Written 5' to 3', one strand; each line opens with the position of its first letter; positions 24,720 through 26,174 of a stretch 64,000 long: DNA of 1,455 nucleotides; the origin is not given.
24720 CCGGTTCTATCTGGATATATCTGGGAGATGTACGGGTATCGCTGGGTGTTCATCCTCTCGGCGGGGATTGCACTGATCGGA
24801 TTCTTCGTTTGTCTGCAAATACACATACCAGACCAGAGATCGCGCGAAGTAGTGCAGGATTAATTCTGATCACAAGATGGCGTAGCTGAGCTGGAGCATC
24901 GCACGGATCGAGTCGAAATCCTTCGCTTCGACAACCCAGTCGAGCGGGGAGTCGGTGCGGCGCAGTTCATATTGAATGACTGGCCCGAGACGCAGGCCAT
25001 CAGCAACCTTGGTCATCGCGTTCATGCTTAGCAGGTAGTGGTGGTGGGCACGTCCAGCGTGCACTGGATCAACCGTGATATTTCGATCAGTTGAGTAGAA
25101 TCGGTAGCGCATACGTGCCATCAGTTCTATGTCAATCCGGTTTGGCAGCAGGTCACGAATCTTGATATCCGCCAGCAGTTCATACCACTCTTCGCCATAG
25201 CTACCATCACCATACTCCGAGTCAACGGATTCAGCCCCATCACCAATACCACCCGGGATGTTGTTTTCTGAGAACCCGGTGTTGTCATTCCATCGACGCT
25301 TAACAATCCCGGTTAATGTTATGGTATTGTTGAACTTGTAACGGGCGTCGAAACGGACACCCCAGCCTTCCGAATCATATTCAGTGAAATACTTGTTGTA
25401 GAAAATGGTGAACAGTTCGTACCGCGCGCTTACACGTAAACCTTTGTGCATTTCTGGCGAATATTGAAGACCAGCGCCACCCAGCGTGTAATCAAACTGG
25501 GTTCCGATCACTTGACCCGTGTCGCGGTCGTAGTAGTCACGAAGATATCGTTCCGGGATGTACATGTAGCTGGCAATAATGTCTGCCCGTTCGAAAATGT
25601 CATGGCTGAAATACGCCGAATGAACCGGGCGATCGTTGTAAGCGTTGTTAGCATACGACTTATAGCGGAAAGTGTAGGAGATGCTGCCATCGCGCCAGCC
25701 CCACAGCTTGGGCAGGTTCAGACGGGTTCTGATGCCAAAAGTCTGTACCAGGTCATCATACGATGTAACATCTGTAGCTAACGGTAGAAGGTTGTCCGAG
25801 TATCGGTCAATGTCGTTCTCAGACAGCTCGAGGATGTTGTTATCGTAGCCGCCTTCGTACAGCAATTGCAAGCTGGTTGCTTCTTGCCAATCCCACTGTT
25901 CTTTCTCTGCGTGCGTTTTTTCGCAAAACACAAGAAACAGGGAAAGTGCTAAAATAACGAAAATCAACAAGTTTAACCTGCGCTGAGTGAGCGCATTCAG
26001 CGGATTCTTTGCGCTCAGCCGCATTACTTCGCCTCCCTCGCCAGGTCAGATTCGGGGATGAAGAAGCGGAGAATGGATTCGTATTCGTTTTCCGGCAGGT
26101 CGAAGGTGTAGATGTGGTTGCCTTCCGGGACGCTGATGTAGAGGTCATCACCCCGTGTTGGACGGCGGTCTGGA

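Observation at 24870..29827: Poly-gamma-glutamate (PGA) synthetase operon extended by a periplasmic protein and an outer-membrane beta-barrel, a candidate Gram-negative PGA synthesis and export system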

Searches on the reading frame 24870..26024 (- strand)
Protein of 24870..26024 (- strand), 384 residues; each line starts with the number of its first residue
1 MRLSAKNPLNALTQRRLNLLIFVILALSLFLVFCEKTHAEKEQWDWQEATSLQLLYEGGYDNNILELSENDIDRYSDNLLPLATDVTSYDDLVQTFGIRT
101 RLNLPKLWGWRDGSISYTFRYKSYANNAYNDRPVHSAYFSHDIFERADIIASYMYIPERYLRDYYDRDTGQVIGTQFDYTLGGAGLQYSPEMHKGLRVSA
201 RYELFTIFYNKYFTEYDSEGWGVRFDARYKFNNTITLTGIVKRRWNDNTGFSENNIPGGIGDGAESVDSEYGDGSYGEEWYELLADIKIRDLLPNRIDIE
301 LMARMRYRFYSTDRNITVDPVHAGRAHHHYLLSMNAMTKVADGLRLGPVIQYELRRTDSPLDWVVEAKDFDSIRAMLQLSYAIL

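Call 3: search_protein_families(library=pfam, proteins=[window:24870-26024:-], max_evalue=0.1)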
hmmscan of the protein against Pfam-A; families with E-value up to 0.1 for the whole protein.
window:24870-26024:- (384 aa): 0 families

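Call 4: search_protein_families(library=ncbifam, proteins=[window:24870-26024:-], max_evalue=0.1)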
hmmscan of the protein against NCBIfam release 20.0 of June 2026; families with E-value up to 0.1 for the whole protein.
window:24870-26024:- (384 aa): 0 families

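Call 5: find_homologous_proteins(query=window:24870-26024:-, max_evalue=0.001)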
Query window:24870-26024:- (384 aa): 23 proteins with E <= 0.001 among 2315 candidates.
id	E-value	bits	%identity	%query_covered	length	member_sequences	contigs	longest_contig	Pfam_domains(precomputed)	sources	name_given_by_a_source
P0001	2.2e-261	885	100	100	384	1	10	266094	-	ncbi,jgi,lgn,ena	-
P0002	1.8e-221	753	84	100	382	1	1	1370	-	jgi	-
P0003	2.1e-186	638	72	100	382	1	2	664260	-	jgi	jgi:hypothetical protein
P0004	3.3e-160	552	64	92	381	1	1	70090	-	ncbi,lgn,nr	ncbi:hypothetical protein KQI52_11110 [bacterium]|nr:hypothetical protein [bacterium]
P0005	1.9e-156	539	63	92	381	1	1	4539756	-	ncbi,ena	-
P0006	2.4e-156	539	61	96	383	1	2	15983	-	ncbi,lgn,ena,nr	ncbi:MAG TPA: hypothetical protein ENH10_07910 [Bacteroidetes bacterium]|nr:hypothetical protein [Ba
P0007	4.2e-143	495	58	96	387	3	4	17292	-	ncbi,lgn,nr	ncbi:MAG: hypothetical protein MAG453_02112 [Calditrichaeota bacterium]|nr:hypothetical protein [Cal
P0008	5.9e-111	389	47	98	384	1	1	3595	-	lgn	-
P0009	1.3e-109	385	49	98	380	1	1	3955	-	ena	-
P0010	2.6e-99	351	45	95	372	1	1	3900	-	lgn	-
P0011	6.0e-95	337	42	96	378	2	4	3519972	-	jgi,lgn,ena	-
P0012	6.9e-89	317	42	97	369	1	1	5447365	-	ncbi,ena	-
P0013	3.2e-85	305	44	89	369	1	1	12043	-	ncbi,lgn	-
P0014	7.9e-85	303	43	89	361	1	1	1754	-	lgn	-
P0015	5.8e-81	291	42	89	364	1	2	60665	-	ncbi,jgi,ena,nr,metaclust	ncbi:MAG: hypothetical protein P9L92_20390 [Candidatus Electryonea clarkiae]|nr:hypothetical protein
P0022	1.9e-9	55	25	84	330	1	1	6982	-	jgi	jgi:hypothetical protein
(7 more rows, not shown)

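Call 8: find_related_loci(query=A1, collection=genome_contigs, flank=10000)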
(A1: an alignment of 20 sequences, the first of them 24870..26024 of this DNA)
Query A1 (384 aa) in genome_contigs; peptide patterns used: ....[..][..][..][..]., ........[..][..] (x = any residue, [..] = any of these).
83 stretches matched a pattern; 45 encode a relative of the query (tblastn E <= 1e-3); 45 distinct loci.
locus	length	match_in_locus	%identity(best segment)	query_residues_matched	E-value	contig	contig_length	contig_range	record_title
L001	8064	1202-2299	61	16-383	6e-159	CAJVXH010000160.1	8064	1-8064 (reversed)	TPA_asm: uncultured bacterium isolate DRR093004_bin.59_MetaBAT_v2.12.1_MAG genome assembly, contig: NODE_4837_length_806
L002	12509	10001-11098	58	15-379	4e-145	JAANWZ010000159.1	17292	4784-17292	MAG: Calditrichaeota bacterium isolate SuakinDeep_MAG45_3 MAG453_159, whole genome shotgun sequence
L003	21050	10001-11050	64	32-383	4e-157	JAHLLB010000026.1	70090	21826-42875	MAG: bacterium isolate MAG87 NODE_1130_length_70090_cov_621.400543, whole genome shotgun sequence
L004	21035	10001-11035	49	35-383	1e-113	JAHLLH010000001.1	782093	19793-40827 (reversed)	MAG: bacterium isolate MAG26 NODE_28_length_782093_cov_247.686660, whole genome shotgun sequence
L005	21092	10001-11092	42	13-383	3e-94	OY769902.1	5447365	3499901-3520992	MAG: bacterium isolate 4242d4b0-8bbc-493e-bdd7-9fab39dafe09 genome assembly, chromosome: 1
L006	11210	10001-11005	44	44-383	3e-87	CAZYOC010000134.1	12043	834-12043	MAG TPA_asm: uncultured bacterium isolate SRP141376_co4_309 genome assembly, contig: NODE_8829_length_12043_cov_7.136803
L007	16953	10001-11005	42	44-383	8e-86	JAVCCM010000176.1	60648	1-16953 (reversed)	MAG: Candidatus Electryonea clarkiae isolate MAG_3300035698_1675 Ga0374944_199897, whole genome shotgun sequence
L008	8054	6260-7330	42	18-383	2e-85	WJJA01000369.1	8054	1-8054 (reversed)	MAG: bacterium isolate Bin_338 k141_2862330, whole genome shotgun sequence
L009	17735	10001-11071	39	19-383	7e-81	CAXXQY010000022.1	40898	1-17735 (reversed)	MAG: bacterium isolate 57a1b92f-bc4a-4fd6-9813-ca89f61bdd80 genome assembly, contig: contig_22, whole genome shotgun seq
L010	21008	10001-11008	40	44-383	3e-79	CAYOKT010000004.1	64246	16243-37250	MAG TPA_asm: uncultured bacterium isolate SRP338002_co1_120 genome assembly, contig: NODE_420_length_64246_cov_71.042046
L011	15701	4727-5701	42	43-373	7e-78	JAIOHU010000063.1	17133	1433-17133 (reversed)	MAG: bacterium isolate MAG_12 contig_64973, whole genome shotgun sequence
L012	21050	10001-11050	63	32-383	1e-153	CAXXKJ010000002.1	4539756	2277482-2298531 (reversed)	MAG: bacterium isolate 130ea89d-4dea-436c-9ca1-374b83f7be77 genome assembly, contig: contig_2, whole genome shotgun sequ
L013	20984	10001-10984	31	51-384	2e-40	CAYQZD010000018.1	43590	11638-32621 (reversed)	MAG TPA_asm: uncultured bacterium isolate SRP167671_co1_177 genome assembly, contig: NODE_956_length_43590_cov_8.143815,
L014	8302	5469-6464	31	50-383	1e-40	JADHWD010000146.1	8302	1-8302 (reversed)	MAG: bacterium isolate BS750m-G18 BS-750m-C17113, whole genome shotgun sequence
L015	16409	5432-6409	30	52-384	5e-36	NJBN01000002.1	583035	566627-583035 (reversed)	MAG: candidate division LCP-89 bacterium B3_LCP 5, whole genome shotgun sequence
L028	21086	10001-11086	23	19-383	6e-23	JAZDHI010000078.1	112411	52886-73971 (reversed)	MAG: Bacteroidota bacterium isolate MEGAHIT-group-0.314 k141_21094492, whole genome shotgun sequence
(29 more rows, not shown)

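Call 15: search_solved_structures(query=A1, max_evalue=10)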
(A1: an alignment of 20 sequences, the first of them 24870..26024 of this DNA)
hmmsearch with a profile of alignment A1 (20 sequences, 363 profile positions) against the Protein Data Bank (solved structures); distinct sequences matched with E-value up to 10: 1.
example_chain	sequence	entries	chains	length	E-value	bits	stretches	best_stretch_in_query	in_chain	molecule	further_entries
4zef_A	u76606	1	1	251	0.29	13.3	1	67-106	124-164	Amino acid ABC transporter amino acid-binding/permease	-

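Call 21: predict_structure(alignment_id=A1)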
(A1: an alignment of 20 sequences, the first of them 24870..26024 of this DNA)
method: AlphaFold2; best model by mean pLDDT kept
length: 384 residues; sequences in the alignment: 20
mean_pLDDT: 85.9   pTM: 0.79
mean pLDDT of the five models: 85.9, 85.4, 85.0, 85.0, 83.9
residues with pLDDT >= 90: 234; 70-90: 91; 50-70: 31; < 50: 28
segments of 3 or more residues with pLDDT < 50: 1-12, 257-266
pLDDT, mean of each block of 10 residues (from residue 1): 37 63 80 56 76 97 94 92 90 98 75 92 95 97 89 96 81 91 97 95 95 86 98 97 88 48 45 79 97 89 96 80 91 97 96 96 92 98 93
secondary structure, 60 per line:
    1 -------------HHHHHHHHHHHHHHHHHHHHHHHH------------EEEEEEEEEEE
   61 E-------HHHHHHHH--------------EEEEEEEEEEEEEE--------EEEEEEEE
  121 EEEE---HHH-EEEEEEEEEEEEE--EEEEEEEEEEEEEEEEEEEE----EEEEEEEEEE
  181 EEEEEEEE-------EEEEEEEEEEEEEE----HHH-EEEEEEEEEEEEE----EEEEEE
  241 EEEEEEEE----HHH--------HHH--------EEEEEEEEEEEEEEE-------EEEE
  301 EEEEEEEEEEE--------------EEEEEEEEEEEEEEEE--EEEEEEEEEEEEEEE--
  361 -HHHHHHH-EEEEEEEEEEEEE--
elements in order: H14-37 E50-61 H69-76 E91-104 E113-124 E132-144 E147-166 E171-188 E196-209 E218-230 E235-248 E275-289 E297-311 E326-341 E344-358 H362-368 E370-382

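Call 38: find_encoding_contigs(protein=P0001, flank=10000, max_places=3)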
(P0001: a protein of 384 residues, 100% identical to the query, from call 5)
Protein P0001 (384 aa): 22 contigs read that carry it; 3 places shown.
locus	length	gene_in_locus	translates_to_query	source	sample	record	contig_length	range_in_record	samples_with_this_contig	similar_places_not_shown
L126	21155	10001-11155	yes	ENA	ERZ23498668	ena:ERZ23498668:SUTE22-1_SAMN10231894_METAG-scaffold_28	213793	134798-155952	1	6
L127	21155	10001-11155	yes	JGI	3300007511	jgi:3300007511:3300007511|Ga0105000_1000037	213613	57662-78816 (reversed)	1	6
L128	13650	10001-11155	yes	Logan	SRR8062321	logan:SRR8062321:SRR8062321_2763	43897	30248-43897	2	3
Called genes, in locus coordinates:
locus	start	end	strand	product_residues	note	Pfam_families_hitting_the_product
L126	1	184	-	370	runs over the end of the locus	PF00950:ABC-3, PF01032:FecCD (weak)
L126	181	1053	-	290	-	PF00005:ABC_tran, PF02463:SMC_N (faint), PF13304:AAA_21 (faint)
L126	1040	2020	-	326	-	PF01297:ZnuA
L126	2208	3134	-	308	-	PF00892:EamA, PF03151:TPT (weak), PF00892:EamA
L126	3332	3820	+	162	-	PF00578:AhpC-TSA, PF08534:Redoxin, PF00085:Thioredoxin (faint), PF13905:Thioredoxin_8 (weak)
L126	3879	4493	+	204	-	PF00578:AhpC-TSA, PF08534:Redoxin, PF13098:Thioredoxin_2 (weak)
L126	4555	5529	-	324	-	PF12844:HTH_19, PF13413:HTH_25, PF13560:HTH_31 (faint), PF13464:RodZ_C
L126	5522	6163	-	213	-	PF02545:Maf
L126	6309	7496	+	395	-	PF08245:Mur_ligase_M (weak)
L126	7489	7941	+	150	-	PF14102:Caps_synth_CapC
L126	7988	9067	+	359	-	-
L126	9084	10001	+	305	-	-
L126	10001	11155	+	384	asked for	-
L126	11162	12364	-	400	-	PF07690:MFS_1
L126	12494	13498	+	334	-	PF01479:S4 (weak), PF00849:PseudoU_synth_2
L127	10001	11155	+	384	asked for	-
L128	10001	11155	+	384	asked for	-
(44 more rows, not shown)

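Call 42: search_protein_families(library=pfam, proteins=[L028:2258-6028:+, L028:11117-12145:+, L013:12858-17147:+], max_evalue=0.01)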
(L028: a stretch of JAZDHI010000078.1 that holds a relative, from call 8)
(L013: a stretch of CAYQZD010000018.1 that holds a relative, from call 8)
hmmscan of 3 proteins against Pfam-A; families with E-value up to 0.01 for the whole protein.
L028:2258-6028:+ (1256 aa): 7 families
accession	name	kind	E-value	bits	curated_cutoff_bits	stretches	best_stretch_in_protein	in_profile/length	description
PF01364.23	Peptidase_C25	-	8.2e-56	190.3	23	1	246-589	1-372/374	Peptidase family C25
PF08126.16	Propeptide_C25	-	4.3e-19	68.9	22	1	32-230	5-199/205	Propeptide_C25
PF13860.13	FlgD_ig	-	5e-08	33.2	27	1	1190-1246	22-78/79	FlgD Ig-like domain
PF18962.6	Por_Secre_tail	-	3e-05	24.7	27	1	1174-1253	3-74/75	Secretion system C-terminal sorting domain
PF03785.20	Peptidase_C25_C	-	0.0049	17.1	25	0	596-679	1-78/79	Peptidase family C25, C terminal ig-like domain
PF13585.12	CHU_C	-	0.0057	17.2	27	0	1193-1249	29-78/86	CHU_C Type IX secretion signal domain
PF07705.17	CARDB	-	0.0081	16.8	22.7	0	706-760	15-63/101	CARDB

L028:11117-12145:+ (342 aa): 2 families
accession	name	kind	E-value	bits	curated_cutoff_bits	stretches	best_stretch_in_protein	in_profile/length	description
PF08309.17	LVIVD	-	1.6e-21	75.8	20.2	1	272-313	1-42/42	LVIVD repeat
PF16819.11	DUF5074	-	0.0045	16.5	27.2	0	33-125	78-172/353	Domain of unknown function (DUF5074)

L013:12858-17147:+ (1429 aa): 5 families
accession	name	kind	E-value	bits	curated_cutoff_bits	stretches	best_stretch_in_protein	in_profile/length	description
PF01364.23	Peptidase_C25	-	1.6e-39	136.7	23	1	273-652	1-372/374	Peptidase family C25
PF08126.16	Propeptide_C25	-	1e-22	80.7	22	1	65-226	14-176/205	Propeptide_C25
PF18962.6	Por_Secre_tail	-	5.2e-10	39.9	27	1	1352-1426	3-74/75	Secretion system C-terminal sorting domain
PF03785.20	Peptidase_C25_C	-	5.9e-08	32.9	25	1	659-730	1-73/79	Peptidase family C25, C terminal ig-like domain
PF13585.12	CHU_C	-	0.0092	16.5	27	0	1366-1419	24-75/86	CHU_C Type IX secretion signal domain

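Call 64: search_protein_families(library=pfam, proteins=[L009:3396-6887:+, L009:6894-7313:+, L009:7428-7883:+, L009:8389-9264:-, L009:11207-11800:-, L009:12322-12834:+], max_evalue=0.01)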
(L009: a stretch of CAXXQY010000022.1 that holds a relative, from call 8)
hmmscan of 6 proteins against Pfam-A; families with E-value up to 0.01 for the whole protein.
L009:3396-6887:+ (1163 aa): 2 families
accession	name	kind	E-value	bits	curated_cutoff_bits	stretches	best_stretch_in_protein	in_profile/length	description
PF02517.21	Rce1-like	-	4.4e-10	40.1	22.4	1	431-526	3-92/93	Type II CAAX prenyl endopeptidase Rce1-like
PF16244.11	DUF4901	-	0.00082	19.9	27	0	123-206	34-117/148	YcdB, YcdC repeated domain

L009:6894-7313:+ (139 aa): 2 families
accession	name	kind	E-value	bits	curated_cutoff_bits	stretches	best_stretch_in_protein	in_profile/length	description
PF18692.7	DUF5640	-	0.0086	16.4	28.5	0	61-93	17-49/85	Family of unknown function (DUF5640)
PF13648.12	Lipocalin_4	-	0.0097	17.2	22.4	0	29-107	1-85/89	Lipocalin-like domain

L009:7428-7883:+ (151 aa): 0 families

L009:8389-9264:- (291 aa): 2 families
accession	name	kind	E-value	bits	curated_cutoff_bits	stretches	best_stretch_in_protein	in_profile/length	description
PF00669.25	Flagellin_N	-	2.6e-39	134.9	26.6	1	18-154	1-137/139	Bacterial flagellin N-terminal helical region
PF00700.27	Flagellin_C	-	7.9e-20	71.4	23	1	207-286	3-82/86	Bacterial flagellin C-terminal helical region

L009:11207-11800:- (197 aa): 2 families
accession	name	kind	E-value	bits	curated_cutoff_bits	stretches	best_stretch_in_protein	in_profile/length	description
PF02777.23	Sod_Fe_C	-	3.5e-35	120.6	20.9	1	90-192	1-101/102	Iron/manganese superoxide dismutases, C-terminal domain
PF00081.27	Sod_Fe_N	-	2e-31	108.8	27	1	4-83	3-82/82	Iron/manganese superoxide dismutases, alpha-hairpin domain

L009:12322-12834:+ (170 aa): 0 families

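Call 77: search_protein_families(library=padloc, proteins=[window:24870-26024:-], max_evalue=0.01)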
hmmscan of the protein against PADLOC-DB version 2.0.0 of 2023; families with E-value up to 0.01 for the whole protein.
window:24870-26024:- (384 aa): 0 families

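Call 81: search_protein_families(library=pfam, alignment_id=A1, max_evalue=1)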
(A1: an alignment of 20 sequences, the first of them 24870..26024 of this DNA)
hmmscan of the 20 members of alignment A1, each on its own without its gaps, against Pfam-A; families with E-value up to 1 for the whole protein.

A. member 1, window:24870-26024:- (384 aa): 0 families

B. families by the number of members that match (of 20 scanned): 4 families
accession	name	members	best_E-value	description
PF13505.12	OMP_b-brl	4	0.026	Outer membrane protein beta-barrel domain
PF09965.14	DUF2199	2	0.21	Uncharacterized protein conserved in bacteria (DUF2199)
PF07642.17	BBP2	1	0.021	Putative beta-barrel porin-2, OmpL-like. bbp2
PF09465.16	LBR_tudor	1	0.28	Lamin-B receptor of TUDOR domain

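Call 83: search_protein_representatives(alignment_id=A1)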
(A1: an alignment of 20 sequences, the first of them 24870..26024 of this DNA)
Query: 20 sequences, 363 profile positions. Proteins with E-value up to 0.001 (for the whole library): 750; up to 1e-10: 501; up to 1e-30: 163. The best 150 are listed.
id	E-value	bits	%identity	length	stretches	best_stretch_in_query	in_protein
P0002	4.0e-156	536.0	-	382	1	3-363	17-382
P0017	3.0e-152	523.3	-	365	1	3-363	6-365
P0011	2.7e-143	493.8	-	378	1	4-361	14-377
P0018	4.5e-143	493.1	-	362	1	4-363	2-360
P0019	1.4e-141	488.2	-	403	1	8-363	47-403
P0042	8.2e-111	387.0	-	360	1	4-363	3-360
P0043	3.1e-86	306.1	-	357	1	35-363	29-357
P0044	3.7e-85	302.6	-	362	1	8-363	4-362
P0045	4.4e-72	259.6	-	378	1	31-363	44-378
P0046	7.1e-70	252.3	-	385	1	19-362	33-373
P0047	9.8e-65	235.4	-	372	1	30-362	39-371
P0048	1.3e-64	234.9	-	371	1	14-362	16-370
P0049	2.3e-64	234.2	-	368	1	10-355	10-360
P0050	9.9e-62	225.5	-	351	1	9-363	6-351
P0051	1.2e-59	218.6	-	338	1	27-358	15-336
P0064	1.2e-52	195.6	-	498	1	28-360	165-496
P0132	4.1e-39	151.1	-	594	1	29-359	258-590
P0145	3.5e-36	141.4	-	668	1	35-361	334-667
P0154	6.4e-35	137.3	-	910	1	33-360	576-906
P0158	1.3e-34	136.3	-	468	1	36-360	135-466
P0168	2.8e-33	131.9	-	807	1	34-360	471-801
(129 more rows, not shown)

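Call 86: search_protein_families(library=pfam, proteins=[P0145, P0154, P0158, P0132, P0064], max_evalue=0.01)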
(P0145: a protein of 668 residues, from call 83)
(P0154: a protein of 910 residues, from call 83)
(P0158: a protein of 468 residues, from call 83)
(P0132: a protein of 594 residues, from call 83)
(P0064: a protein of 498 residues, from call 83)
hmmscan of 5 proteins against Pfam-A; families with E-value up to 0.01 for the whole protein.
P0145 (668 aa): 20 families
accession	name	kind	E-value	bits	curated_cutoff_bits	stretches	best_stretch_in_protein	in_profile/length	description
PF13432.12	TPR_16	-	6.4e-24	84.5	32.7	5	72-136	1-65/65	Tetratricopeptide repeat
PF07719.23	TPR_2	-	8.4e-21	72.8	27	2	204-235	1-32/34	Tetratricopeptide repeat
PF13431.12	TPR_17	-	1.3e-18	66.1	24.4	0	93-121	4-32/34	Tetratricopeptide repeat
PF13428.12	TPR_14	-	5.6e-17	61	23.5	2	105-145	4-44/44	Tetratricopeptide repeat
PF13181.12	TPR_8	-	7.8e-17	60.4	25.7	2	104-133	3-32/34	Tetratricopeptide repeat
PF14559.12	TPR_19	-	1.1e-15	58.1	25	2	112-169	1-58/68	Tetratricopeptide repeat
PF00515.34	TPR_1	-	1.7e-15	56.5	27.8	2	204-235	1-32/34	Tetratricopeptide repeat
PF13414.12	TPR_11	-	2.5e-15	56.3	26.8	1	177-218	1-42/42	TPR repeat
PF13424.12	TPR_12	-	7.1e-14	52.2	30.1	3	105-164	6-73/77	Tetratricopeptide repeat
PF23914.1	TPR_CcmH_CycH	-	4.5e-11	43.3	42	1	91-191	39-142/158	Cytochrome c-type biogenesis protein H TPR domain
PF13176.12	TPR_7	-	2.9e-09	36.7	27.9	0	105-134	2-33/36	Tetratricopeptide repeat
PF07721.20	TPR_4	-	5.1e-09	36.3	27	2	105-127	4-26/26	Tetratricopeptide repeat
PF13371.12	TPR_9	-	6.8e-09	36.1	35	2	180-242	5-67/73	Tetratricopeptide repeat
PF13174.12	TPR_6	-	8.9e-08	32.7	26.3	0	105-135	3-33/33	Tetratricopeptide repeat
PF03704.23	BTAD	-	4e-07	30.9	22.1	2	184-231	76-123/146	Bacterial transcriptional activator domain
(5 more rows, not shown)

P0154 (910 aa): 0 families

P0158 (468 aa): 0 families

P0132 (594 aa): 0 families

P0064 (498 aa): 0 families
